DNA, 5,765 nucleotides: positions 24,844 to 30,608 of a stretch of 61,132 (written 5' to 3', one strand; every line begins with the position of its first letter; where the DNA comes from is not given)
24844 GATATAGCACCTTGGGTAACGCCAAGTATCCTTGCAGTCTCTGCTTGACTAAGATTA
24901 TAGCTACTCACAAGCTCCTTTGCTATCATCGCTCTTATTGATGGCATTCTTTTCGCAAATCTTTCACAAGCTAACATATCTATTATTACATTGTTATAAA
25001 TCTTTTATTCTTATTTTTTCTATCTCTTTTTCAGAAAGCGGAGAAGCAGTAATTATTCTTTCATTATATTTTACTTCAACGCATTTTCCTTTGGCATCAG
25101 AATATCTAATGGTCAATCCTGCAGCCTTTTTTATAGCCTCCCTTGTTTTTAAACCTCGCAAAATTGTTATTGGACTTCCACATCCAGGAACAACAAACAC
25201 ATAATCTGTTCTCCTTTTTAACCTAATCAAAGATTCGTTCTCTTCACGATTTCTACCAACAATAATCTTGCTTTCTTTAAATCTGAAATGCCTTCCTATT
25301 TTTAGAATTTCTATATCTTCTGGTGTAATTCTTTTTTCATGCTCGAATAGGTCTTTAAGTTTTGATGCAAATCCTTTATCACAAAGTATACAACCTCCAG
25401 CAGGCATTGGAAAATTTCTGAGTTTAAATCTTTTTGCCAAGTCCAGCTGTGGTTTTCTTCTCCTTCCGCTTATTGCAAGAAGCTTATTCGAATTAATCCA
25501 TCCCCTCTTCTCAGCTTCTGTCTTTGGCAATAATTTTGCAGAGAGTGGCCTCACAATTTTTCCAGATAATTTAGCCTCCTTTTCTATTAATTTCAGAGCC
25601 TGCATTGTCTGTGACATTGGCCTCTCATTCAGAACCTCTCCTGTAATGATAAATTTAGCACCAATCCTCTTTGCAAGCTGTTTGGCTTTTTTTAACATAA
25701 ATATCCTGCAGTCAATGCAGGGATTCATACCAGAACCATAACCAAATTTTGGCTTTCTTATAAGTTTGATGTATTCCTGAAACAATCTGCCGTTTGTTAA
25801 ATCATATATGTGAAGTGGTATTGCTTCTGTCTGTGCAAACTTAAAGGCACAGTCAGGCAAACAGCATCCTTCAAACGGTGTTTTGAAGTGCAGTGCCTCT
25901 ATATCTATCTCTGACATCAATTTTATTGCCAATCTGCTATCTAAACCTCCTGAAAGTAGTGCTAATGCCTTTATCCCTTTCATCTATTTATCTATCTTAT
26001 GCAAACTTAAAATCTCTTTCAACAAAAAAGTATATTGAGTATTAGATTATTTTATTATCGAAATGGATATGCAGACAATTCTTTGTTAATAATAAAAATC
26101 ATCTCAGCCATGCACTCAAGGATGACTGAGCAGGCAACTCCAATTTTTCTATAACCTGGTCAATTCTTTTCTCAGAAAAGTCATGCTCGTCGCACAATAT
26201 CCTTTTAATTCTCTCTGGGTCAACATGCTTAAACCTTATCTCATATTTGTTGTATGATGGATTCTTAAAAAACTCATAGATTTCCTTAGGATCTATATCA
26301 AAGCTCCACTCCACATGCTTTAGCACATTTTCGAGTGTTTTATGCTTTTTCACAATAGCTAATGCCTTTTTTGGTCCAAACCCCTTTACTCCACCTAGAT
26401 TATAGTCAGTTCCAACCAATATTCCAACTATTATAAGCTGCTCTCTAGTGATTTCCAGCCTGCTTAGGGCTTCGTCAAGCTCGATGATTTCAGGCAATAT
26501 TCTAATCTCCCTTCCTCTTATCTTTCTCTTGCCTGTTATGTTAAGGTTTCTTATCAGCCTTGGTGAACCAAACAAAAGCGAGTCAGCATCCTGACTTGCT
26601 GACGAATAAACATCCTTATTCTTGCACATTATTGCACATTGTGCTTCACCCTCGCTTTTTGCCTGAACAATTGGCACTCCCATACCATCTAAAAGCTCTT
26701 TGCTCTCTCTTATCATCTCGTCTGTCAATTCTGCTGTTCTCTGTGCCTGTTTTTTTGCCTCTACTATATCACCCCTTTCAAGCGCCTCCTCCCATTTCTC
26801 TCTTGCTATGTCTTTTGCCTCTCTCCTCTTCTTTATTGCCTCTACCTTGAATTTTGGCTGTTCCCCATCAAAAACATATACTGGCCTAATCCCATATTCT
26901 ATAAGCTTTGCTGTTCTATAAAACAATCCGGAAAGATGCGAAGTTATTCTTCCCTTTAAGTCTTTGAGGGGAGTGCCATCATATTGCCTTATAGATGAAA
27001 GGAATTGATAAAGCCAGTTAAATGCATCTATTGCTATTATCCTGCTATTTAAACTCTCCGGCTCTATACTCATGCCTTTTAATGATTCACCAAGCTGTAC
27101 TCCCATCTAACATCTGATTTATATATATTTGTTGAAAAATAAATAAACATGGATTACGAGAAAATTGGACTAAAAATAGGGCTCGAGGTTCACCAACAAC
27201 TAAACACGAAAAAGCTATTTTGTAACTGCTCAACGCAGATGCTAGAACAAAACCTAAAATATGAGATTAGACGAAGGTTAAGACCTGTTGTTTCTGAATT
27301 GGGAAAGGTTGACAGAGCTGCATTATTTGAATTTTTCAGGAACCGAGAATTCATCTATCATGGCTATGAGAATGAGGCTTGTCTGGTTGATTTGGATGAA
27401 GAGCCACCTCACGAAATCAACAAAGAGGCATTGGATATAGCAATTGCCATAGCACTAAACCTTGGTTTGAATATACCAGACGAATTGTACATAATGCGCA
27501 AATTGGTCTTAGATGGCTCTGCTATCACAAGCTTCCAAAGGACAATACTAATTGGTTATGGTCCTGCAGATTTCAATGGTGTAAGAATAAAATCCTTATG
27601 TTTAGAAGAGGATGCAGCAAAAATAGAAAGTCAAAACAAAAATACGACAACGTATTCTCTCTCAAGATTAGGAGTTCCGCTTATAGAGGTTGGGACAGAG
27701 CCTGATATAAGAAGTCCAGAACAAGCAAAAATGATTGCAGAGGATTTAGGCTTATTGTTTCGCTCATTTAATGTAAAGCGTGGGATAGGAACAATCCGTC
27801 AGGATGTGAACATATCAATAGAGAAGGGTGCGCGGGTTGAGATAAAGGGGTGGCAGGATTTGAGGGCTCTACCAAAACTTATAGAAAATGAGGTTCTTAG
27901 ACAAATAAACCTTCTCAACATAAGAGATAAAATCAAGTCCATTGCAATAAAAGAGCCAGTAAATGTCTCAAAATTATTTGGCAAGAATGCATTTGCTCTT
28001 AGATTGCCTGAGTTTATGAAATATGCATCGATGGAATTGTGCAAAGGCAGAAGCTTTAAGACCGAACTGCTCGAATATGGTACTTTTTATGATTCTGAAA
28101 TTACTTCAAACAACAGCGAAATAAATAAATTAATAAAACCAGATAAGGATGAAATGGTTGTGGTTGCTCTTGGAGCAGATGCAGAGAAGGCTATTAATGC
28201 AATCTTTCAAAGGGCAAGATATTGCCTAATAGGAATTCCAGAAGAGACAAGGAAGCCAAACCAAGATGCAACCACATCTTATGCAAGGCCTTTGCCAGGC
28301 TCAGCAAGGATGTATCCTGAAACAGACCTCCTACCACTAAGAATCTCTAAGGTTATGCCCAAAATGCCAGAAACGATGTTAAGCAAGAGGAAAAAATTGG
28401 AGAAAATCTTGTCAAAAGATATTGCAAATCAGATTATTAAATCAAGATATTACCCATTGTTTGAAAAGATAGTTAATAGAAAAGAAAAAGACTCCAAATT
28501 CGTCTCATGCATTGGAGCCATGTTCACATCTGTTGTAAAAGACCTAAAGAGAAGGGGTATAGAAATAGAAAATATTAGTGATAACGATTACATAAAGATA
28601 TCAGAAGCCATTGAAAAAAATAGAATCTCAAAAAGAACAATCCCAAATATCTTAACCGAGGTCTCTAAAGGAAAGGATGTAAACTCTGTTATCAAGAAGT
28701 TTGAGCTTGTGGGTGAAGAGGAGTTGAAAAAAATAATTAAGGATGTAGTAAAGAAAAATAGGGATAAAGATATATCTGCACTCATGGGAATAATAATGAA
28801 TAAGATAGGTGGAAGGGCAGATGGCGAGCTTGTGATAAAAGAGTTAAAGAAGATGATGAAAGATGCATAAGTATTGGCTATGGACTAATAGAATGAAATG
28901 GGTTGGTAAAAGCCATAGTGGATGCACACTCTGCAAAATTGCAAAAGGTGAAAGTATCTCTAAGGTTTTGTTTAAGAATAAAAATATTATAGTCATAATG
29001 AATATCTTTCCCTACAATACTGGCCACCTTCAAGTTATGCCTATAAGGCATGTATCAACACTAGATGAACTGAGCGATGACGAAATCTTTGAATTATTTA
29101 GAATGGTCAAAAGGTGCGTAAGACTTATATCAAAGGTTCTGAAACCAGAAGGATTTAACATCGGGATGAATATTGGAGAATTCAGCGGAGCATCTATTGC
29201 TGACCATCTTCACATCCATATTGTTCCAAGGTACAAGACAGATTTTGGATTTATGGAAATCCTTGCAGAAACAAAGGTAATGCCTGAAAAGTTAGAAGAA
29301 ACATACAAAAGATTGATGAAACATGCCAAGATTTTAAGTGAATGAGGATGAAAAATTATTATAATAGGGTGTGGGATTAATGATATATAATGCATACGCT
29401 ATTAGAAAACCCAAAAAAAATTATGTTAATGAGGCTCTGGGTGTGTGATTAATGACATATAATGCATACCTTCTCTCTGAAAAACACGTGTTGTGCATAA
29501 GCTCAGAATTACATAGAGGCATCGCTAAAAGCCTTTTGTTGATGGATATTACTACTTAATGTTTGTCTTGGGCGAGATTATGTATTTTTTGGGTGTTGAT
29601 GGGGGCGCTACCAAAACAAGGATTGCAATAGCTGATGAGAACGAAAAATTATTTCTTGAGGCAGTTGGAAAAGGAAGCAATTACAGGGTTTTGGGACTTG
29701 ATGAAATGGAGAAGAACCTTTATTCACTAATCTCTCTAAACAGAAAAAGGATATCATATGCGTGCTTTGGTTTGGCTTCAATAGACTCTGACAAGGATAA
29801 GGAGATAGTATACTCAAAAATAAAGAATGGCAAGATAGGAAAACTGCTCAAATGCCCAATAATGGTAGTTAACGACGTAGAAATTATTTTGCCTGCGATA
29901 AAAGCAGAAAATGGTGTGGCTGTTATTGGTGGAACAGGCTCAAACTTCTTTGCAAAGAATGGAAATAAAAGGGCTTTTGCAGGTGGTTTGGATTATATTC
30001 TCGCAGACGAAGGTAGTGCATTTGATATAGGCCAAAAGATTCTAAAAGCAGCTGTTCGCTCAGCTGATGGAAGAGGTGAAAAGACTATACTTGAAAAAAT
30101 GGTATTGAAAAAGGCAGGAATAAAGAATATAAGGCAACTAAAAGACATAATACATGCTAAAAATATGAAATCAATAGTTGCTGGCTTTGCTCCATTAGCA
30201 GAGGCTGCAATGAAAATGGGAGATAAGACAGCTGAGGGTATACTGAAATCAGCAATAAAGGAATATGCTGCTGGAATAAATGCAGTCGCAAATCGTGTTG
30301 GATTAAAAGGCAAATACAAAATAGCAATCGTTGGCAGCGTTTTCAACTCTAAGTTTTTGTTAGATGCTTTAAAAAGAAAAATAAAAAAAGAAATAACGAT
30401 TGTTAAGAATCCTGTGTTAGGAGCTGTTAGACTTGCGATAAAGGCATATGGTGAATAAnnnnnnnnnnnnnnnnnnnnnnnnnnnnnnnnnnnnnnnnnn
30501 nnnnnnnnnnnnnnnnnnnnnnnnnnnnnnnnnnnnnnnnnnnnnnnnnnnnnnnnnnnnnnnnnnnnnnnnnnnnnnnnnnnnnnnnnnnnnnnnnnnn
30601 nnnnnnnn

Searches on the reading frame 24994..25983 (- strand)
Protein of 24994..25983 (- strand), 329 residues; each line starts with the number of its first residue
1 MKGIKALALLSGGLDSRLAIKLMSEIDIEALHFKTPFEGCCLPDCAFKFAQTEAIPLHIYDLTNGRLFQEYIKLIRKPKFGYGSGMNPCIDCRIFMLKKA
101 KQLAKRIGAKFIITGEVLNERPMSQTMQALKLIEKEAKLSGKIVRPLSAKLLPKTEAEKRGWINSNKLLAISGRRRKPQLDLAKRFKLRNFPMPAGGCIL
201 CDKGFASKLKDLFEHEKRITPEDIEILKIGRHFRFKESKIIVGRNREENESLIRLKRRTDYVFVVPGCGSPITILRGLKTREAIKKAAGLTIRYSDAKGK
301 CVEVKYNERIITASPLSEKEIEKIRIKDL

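Call 59: search_protein_families(library=pfam, proteins=[window:24994-25983:-], max_evalue=0.00001)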
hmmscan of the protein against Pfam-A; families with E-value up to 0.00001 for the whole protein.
window:24994-25983:- (329 aa): 2 families
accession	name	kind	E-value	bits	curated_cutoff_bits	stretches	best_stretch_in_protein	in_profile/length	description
PF18297.6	NFACT-R_2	-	3.6e-17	62.8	26.9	1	230-323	1-102/104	NFACT protein RNA binding domain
PF02568.20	ThiI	-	3.5e-10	40.2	20.5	1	5-147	5-144/197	Thiamine biosynthesis protein (ThiI)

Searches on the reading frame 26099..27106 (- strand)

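Call 59: search_protein_families(library=pfam, proteins=[window:26099-27106:-], max_evalue=0.00001)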
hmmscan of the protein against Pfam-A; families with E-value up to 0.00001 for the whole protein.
window:26099-27106:- (335 aa): 3 families
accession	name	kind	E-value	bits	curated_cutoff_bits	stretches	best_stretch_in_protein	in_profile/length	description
PF00867.23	XPG_I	-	2.9e-25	88.9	24.9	1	143-234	1-89/89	XPG I-region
PF00752.23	XPG_N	-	1.8e-22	80.1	22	1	13-99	18-99/101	XPG N-terminal domain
PF01367.25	5_3_exonuc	-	6.8e-06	26.9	40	0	222-272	4-52/97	5'-3' exonuclease, C-terminal SAM fold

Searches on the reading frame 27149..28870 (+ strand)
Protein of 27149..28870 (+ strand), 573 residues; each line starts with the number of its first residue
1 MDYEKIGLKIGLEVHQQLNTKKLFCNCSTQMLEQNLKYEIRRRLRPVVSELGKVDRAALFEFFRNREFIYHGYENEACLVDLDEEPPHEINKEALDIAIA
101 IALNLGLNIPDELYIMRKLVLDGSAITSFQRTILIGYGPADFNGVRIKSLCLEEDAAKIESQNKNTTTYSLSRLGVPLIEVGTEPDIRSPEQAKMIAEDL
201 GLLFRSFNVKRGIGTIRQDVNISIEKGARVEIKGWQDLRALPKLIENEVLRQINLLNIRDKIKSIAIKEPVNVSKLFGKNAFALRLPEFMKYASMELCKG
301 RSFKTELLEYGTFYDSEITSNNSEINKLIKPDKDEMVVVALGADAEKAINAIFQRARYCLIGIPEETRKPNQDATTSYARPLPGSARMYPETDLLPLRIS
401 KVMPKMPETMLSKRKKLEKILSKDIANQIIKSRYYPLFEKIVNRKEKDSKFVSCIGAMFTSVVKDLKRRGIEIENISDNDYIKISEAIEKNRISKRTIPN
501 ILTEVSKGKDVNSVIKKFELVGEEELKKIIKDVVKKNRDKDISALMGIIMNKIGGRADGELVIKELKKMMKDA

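Call 59: search_protein_families(library=pfam, proteins=[window:27149-28870:+], max_evalue=0.00001)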
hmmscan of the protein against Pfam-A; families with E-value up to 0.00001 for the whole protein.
window:27149-28870:+ (573 aa): 2 families
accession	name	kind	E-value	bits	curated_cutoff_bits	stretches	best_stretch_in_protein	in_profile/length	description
PF02934.20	GatB_N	-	4.2e-52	177.5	23.4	1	9-402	2-274/277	GatB/GatE catalytic domain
PF02637.23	GatB_Yqey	-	1.3e-13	51.5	27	1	437-569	2-147/148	GatB domain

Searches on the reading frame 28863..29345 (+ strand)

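Call 59: search_protein_families(library=pfam, proteins=[window:28863-29345:+], max_evalue=0.00001)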
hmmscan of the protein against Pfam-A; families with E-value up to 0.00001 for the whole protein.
window:28863-29345:+ (160 aa): 2 families
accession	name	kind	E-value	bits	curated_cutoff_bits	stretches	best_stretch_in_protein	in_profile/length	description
PF01230.28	HIT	-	2.3e-17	63.8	21.5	1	29-125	2-97/98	HIT domain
PF11969.13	DcpS_C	-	3.8e-12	47.1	24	1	21-122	2-101/114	Scavenger mRNA decapping enzyme C-term binding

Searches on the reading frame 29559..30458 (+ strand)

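Call 59: search_protein_families(library=pfam, proteins=[window:29559-30458:+], max_evalue=0.00001)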
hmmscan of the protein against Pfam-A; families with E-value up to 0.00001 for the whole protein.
window:29559-30458:+ (299 aa): 1 family
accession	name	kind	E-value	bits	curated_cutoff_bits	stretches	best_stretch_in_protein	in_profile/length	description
PF01869.26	BcrAD_BadFG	-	1.3e-32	113.9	31.5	1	11-282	1-251/271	BadF/BadG/BcrA/BcrD ATPase family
